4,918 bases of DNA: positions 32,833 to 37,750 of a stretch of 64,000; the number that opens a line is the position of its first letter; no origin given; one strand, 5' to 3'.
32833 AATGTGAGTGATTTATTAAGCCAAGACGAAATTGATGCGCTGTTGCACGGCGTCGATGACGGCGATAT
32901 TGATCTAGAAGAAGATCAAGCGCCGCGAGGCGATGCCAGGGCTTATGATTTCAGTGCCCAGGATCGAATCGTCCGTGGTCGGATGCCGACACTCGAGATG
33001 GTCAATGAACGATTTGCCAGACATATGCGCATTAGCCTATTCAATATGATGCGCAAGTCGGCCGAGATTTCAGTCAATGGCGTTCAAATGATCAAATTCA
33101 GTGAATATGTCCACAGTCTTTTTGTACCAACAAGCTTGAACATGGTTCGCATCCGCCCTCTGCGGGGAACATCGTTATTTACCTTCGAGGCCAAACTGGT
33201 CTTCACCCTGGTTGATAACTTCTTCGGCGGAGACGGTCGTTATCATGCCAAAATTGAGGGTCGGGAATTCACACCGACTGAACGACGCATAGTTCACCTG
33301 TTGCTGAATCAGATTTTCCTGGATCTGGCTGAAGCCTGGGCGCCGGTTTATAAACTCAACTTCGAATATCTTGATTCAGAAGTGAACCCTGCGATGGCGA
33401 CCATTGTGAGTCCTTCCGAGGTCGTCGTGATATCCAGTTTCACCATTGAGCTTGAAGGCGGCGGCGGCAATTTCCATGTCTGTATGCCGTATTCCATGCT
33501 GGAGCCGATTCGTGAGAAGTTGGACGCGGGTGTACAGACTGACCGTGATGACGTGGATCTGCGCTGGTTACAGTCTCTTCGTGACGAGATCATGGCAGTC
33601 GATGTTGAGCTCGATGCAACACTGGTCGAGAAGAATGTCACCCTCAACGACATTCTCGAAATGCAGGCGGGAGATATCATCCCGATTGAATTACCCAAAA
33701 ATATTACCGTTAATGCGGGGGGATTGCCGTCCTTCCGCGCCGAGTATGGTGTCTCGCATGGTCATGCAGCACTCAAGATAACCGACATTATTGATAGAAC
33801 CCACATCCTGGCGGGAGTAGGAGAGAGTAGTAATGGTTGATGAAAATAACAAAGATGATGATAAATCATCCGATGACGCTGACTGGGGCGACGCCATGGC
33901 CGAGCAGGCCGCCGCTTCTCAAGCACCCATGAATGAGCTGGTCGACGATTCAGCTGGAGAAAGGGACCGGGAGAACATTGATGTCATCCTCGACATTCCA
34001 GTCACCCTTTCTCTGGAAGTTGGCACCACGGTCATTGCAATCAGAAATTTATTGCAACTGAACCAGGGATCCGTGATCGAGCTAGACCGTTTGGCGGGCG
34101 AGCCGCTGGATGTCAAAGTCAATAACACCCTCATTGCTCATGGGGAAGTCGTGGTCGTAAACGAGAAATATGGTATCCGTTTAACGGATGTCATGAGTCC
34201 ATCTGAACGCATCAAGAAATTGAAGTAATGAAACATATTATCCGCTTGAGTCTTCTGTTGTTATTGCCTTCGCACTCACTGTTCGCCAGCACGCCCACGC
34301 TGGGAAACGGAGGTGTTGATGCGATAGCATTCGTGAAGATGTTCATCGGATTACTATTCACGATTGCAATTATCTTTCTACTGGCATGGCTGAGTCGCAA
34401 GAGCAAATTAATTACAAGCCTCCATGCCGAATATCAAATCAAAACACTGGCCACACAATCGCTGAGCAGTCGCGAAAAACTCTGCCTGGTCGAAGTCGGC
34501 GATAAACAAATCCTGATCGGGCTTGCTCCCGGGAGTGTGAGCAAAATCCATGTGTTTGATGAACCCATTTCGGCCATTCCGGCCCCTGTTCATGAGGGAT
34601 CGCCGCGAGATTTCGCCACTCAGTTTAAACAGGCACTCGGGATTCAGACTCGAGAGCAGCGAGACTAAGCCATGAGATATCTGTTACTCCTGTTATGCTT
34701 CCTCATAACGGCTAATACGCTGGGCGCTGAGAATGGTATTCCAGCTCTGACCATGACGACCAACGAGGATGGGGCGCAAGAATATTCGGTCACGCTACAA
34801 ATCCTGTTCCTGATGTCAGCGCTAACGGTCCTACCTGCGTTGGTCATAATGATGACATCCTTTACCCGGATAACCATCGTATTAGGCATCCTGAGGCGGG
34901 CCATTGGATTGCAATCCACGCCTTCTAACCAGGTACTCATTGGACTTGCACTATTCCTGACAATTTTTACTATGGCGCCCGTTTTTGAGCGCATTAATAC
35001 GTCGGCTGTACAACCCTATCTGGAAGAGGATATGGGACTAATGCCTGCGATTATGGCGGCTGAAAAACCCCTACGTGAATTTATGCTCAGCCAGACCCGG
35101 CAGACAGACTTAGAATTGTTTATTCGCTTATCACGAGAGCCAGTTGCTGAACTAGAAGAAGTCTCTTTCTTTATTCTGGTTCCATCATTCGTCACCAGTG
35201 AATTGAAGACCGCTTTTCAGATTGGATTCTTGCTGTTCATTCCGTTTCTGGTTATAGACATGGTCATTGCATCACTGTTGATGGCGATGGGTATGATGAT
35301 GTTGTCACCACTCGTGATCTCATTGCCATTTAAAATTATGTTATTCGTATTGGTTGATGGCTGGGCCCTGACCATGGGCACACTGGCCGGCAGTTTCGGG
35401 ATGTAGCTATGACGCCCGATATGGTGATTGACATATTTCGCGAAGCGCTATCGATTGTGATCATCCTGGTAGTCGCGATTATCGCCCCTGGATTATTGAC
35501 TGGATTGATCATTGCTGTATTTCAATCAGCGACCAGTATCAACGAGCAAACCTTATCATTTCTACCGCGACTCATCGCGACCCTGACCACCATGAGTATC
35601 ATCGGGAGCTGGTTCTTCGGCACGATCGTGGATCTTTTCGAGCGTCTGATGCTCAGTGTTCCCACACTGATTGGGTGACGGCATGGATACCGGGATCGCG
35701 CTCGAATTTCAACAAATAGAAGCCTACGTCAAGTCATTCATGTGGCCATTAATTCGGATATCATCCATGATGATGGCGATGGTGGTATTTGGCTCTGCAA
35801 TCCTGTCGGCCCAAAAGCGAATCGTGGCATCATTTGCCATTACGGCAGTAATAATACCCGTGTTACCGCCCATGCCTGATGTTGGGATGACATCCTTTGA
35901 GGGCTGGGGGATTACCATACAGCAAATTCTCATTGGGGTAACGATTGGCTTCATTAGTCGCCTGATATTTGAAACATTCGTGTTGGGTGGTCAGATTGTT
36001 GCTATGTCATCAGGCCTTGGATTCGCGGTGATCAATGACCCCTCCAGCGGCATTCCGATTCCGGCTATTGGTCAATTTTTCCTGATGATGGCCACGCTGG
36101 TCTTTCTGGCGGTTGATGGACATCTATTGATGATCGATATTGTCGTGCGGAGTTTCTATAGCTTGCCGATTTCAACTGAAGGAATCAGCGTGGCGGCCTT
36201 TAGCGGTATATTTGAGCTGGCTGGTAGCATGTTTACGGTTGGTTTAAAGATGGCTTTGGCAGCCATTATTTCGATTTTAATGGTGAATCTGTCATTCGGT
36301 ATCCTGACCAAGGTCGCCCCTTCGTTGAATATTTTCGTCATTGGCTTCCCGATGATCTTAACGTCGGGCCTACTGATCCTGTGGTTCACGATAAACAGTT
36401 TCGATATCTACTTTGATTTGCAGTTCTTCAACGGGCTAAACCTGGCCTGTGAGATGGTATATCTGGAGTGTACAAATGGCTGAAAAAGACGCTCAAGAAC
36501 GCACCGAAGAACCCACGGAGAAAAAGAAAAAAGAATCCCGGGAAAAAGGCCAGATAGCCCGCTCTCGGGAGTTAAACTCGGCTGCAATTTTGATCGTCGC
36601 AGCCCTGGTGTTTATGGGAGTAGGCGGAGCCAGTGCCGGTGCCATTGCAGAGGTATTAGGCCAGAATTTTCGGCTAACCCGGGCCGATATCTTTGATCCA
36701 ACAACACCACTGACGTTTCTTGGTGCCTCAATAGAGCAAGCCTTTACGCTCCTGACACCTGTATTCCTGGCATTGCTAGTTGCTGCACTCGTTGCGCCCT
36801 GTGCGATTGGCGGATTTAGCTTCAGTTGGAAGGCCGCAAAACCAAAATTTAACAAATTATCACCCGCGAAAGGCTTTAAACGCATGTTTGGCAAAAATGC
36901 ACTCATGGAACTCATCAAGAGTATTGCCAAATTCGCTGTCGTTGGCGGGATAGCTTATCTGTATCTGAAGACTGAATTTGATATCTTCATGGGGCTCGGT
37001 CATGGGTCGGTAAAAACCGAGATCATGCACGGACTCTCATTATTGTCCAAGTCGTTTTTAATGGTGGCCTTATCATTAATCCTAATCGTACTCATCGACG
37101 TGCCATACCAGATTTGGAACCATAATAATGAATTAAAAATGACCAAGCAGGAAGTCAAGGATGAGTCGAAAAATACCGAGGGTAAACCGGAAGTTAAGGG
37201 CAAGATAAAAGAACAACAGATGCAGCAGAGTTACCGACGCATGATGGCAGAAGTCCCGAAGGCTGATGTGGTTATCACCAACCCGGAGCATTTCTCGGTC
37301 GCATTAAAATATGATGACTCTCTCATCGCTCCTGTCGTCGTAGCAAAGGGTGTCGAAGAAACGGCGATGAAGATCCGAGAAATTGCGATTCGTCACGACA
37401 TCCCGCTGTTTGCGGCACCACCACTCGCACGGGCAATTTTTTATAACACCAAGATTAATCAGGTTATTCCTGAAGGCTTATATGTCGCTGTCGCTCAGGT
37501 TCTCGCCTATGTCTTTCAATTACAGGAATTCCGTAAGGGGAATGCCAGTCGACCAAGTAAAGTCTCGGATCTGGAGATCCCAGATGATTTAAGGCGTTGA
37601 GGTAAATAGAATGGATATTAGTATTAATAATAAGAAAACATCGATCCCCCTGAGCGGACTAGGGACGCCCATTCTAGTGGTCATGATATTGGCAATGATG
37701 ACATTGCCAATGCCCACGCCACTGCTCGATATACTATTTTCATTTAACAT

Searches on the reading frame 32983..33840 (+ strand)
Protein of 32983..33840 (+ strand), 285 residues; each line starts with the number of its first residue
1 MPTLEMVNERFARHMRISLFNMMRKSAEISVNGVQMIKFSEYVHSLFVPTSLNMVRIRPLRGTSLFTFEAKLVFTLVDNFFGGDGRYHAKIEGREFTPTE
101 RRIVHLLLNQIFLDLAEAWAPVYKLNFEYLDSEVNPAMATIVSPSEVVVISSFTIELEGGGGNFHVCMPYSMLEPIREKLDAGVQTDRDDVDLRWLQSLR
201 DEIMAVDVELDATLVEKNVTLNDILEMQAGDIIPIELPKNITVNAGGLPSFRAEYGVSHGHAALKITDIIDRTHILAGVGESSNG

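Call 99: search_protein_families(library=pfam, proteins=[window:32983-33840:+], max_evalue=0.001)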
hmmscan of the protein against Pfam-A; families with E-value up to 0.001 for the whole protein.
window:32983-33840:+ (285 aa): 2 families
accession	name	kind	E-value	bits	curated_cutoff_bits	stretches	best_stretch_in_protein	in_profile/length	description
PF02154.20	FliM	-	7.2e-70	235.3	27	1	1-180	14-192/192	Flagellar motor switch protein FliM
PF01052.25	FliMN_C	-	1.2e-19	70.5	23.8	1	202-270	2-72/73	Type III flagellar switch regulator (C-ring) FliN C-term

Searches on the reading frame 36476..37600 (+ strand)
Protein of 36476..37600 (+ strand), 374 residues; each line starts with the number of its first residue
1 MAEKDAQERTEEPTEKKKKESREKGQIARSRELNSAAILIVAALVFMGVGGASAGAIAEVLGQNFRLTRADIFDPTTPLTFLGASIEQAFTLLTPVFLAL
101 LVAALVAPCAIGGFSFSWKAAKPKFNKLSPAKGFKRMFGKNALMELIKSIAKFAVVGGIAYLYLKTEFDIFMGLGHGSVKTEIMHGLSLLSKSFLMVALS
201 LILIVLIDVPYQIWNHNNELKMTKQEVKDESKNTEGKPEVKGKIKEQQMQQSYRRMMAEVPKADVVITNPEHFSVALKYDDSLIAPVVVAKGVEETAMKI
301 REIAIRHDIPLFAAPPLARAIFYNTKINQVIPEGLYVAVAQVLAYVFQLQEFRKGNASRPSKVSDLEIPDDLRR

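Call 99: search_protein_families(library=pfam, proteins=[window:36476-37600:+], max_evalue=0.001)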
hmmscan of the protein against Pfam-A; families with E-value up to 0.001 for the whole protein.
window:36476-37600:+ (374 aa): 1 family
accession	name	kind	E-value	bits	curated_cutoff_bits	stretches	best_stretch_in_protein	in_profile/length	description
PF01312.24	Bac_export_2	-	2.7e-123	411.9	24.4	1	7-346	1-335/335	FlhB HrpN YscU SpaS Family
